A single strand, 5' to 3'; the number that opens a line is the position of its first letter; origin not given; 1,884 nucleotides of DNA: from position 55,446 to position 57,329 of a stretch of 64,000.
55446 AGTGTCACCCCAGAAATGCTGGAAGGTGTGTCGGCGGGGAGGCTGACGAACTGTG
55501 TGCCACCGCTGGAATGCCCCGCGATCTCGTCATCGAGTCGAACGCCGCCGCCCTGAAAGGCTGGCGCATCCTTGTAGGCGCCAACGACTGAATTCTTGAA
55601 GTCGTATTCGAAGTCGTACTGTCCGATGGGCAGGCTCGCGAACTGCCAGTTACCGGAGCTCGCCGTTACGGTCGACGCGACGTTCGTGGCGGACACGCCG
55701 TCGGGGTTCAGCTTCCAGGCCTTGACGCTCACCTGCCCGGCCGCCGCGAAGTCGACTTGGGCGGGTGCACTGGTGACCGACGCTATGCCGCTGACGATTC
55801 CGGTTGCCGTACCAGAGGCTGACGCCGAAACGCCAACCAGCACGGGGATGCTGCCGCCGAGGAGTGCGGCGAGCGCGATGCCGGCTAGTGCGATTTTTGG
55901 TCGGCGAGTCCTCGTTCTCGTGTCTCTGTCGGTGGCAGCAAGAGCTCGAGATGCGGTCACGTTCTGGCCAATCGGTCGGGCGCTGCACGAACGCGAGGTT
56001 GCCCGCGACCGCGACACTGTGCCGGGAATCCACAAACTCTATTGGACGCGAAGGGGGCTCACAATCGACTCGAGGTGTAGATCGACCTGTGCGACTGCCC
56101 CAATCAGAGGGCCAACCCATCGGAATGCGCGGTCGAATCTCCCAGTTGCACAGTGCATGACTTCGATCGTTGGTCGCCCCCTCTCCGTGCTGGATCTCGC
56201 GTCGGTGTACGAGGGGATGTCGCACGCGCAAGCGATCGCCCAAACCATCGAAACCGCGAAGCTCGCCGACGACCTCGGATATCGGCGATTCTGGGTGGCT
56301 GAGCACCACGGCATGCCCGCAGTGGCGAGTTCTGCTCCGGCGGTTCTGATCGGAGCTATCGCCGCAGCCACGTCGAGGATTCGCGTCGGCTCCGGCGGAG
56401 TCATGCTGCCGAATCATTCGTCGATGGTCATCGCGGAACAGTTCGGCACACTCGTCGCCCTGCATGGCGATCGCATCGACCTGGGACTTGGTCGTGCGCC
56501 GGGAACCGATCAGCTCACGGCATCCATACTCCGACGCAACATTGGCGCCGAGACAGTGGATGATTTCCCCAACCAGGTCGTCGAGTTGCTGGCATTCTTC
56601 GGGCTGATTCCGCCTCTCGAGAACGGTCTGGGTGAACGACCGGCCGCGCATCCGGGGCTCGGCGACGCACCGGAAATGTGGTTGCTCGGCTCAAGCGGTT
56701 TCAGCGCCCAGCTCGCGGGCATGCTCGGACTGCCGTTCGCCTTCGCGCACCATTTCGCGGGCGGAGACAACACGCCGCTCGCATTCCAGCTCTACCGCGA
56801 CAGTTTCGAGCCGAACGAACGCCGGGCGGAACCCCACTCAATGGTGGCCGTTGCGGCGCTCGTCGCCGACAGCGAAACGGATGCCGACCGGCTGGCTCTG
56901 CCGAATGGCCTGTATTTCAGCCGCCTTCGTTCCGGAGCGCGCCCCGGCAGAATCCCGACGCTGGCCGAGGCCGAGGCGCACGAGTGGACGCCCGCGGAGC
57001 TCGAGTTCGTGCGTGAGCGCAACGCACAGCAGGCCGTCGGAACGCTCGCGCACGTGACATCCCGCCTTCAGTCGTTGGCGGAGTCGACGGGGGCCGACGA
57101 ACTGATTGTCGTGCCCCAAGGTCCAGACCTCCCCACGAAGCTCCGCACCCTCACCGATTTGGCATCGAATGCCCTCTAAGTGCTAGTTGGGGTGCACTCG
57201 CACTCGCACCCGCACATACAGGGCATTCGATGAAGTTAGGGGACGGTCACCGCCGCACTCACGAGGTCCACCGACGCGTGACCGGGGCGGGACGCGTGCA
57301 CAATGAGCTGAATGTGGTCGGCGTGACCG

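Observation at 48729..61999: ECF-sigma-linked pair of giant, apparently anchor-less two-module repeat proteins flanking a luciferase-like monooxygenase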

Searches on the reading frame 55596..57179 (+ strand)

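Call 6: search_protein_families(library=pfam, proteins=[window:55596-57179:+], max_evalue=0.01)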
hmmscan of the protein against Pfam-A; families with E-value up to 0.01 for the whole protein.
window:55596-57179:+ (527 aa): 1 family
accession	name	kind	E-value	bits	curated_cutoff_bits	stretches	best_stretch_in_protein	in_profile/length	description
PF00296.26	Bac_luciferase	-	2e-33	116.5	27.9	1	207-501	14-313/314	Luciferase-like monooxygenase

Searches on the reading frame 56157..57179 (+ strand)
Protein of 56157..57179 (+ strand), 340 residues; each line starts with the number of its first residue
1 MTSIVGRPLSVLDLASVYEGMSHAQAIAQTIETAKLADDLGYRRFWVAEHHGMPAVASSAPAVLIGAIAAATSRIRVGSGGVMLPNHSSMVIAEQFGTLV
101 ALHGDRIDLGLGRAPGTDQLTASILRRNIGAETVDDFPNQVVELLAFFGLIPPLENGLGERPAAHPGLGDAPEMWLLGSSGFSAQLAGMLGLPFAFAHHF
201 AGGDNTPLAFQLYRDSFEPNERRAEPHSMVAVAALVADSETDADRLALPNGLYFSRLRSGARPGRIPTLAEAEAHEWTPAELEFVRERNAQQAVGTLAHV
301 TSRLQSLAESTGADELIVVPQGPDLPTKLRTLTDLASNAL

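Call 12: search_protein_families(library=ncbifam, proteins=[window:56157-57179:+], max_evalue=0.01)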
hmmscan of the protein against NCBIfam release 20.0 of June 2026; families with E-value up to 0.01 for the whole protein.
window:56157-57179:+ (340 aa): 24 families
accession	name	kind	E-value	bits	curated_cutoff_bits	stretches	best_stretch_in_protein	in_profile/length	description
TIGR03558.1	oxido_grp_1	subfamily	3.4e-115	384.7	166.95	1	9-336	1-323/325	MsnO8 family LLM class oxidoreductase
NF007802.0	PRK10508.1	equivalog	7.4e-89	298.1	540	1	8-331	7-322/335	luciferase-like monooxygenase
TIGR03858.1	LLM_2I7G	subfamily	1.8e-15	56.8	462.25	1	20-115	18-112/337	Atu2307/SP_0267 family LLM class monooxygenase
TIGR04036.1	LLM_CE1758_fam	subfamily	7.5e-13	48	479.1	1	22-114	22-113/355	CE1758 family FMN-dependent luciferase-like monooxygenase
TIGR03857.1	F420_MSMEG_2249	hypoth_equivalog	9.7e-13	48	218.4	1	24-116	10-97/329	TIGR03857 family LLM class F420-dependent oxidoreductase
TIGR04020.1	seco_metab_LLM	subfamily_domain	5.3e-12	45.5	244.45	1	27-112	18-104/341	MupA/Atu3671 family FMN-dependent luciferase-like monooxygenase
TIGR04027.1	LLM_KPN_01858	hypoth_equivalog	2.1e-11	43.4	412.9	1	28-117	20-109/326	putative FMN-dependent luciferase-like monooxygenase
TIGR03619.1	F420_Rv2161c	subfamily_domain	1e-10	41.6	166.9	1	32-112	2-97/247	TIGR03619 family F420-dependent LLM class oxidoreductase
TIGR03621.1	F420_MSMEG_2516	subfamily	2.4e-10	40.1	213.15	1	22-114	8-95/295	TIGR03621 family F420-dependent LLM class oxidoreductase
TIGR03841.1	F420_Rv3093c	subfamily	6.1e-09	35.7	213.65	1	26-113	8-89/298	LLM class F420-dependent oxidoreductase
TIGR03620.1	F420_MSMEG_4141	subfamily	1.2e-07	31.4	219.8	1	24-114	14-97/280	TIGR03620 family F420-dependent LLM class oxidoreductase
TIGR03571.1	lucif_BA3436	subfamily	1.2e-06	28.1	303.9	1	24-112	27-120/304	TIGR03571 family LLM class oxidoreductase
TIGR03559.1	F420_Rv3520c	subfamily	2.9e-06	26.6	335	1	22-113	7-92/325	LLM class F420-dependent oxidoreductase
NF002619.0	PRK02271.1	equivalog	3.4e-06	26.6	276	1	26-115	12-94/329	5,10-methylenetetrahydromethanopterin reductase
TIGR03560.1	F420_Rv1855c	subfamily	1.3e-05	25.1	231.4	1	24-113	9-104/227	TIGR03560 family F420-dependent LLM class oxidoreductase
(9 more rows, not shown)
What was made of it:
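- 56157..57179 (+): MsnO8-family LLM-class flavin oxidoreductase, 340 aa. A conserved backbone gene, not part of the giant-protein system. TIGR03558 at 384.7 bits against a cut-off of 166.95 (call 12).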
